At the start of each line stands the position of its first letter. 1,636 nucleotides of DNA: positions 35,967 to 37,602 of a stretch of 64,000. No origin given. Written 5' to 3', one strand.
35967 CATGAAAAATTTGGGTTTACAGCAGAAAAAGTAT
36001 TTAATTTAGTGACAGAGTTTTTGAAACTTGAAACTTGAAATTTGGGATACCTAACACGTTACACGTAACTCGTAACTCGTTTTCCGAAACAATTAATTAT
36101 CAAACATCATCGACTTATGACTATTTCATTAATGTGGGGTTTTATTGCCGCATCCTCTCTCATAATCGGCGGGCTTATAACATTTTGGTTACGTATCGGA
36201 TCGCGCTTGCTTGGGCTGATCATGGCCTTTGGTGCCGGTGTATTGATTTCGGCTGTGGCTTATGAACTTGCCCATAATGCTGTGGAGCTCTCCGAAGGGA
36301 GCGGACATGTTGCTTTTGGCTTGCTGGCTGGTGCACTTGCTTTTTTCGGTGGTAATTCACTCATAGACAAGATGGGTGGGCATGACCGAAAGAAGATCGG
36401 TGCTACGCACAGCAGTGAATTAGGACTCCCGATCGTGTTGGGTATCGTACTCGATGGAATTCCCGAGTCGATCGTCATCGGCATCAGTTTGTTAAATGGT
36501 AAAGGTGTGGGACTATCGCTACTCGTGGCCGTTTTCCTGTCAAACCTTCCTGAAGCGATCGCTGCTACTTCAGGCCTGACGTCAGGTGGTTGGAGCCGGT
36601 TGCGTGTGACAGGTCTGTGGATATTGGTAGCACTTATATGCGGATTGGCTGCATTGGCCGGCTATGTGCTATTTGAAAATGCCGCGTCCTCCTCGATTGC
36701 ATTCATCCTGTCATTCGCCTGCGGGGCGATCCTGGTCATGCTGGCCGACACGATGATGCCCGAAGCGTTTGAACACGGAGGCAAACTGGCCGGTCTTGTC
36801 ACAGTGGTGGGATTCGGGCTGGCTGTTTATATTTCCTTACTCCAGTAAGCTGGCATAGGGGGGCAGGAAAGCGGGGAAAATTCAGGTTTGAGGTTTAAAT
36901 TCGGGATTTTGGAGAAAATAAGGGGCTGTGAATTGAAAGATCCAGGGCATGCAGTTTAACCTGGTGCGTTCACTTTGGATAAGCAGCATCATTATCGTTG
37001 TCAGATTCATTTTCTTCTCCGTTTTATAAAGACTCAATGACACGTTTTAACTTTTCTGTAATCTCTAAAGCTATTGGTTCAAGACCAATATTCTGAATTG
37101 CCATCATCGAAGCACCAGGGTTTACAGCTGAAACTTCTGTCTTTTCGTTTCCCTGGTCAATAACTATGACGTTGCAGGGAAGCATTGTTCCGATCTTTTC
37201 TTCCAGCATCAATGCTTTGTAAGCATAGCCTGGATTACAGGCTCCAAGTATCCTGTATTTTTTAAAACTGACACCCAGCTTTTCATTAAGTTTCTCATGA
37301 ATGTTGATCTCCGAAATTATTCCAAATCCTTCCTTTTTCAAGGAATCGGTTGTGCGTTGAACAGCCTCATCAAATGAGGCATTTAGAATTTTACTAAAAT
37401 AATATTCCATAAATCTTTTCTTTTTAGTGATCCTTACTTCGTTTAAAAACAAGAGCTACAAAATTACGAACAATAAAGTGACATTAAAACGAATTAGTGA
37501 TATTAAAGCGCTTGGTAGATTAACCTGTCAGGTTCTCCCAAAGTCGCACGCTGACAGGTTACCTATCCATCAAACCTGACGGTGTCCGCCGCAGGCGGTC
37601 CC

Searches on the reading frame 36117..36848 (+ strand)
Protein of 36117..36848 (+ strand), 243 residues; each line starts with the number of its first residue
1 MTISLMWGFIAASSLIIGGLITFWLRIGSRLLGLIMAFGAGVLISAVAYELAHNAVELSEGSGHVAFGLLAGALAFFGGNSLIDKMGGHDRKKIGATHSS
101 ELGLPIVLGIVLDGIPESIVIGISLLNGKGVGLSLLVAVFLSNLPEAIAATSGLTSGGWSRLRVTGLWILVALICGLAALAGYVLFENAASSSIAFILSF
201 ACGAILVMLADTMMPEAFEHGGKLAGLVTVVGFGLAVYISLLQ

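Call 31: search_protein_families(library=pfam, proteins=[window:36117-36848:+], max_evalue=0.0001)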
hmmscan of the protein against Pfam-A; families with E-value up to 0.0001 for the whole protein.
window:36117-36848:+ (243 aa): 1 family
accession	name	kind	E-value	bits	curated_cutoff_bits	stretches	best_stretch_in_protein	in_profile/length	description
PF02535.28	Zip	-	1.9e-07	31.1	35.1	1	101-239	176-322/323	ZIP Zinc transporter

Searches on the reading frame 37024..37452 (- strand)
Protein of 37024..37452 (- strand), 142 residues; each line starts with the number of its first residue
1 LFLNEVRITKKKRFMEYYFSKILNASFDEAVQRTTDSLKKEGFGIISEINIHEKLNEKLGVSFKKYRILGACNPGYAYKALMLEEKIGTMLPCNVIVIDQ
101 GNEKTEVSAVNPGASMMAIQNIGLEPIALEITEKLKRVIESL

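Call 31: search_protein_families(library=pfam, proteins=[window:37024-37452:-], max_evalue=0.0001)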
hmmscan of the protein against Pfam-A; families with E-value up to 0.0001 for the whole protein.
window:37024-37452:- (142 aa): 1 family
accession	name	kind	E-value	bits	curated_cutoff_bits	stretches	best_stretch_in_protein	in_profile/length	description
PF03625.19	DUF302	-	8e-22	77.3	23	1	49-112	1-63/63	Domain of unknown function DUF302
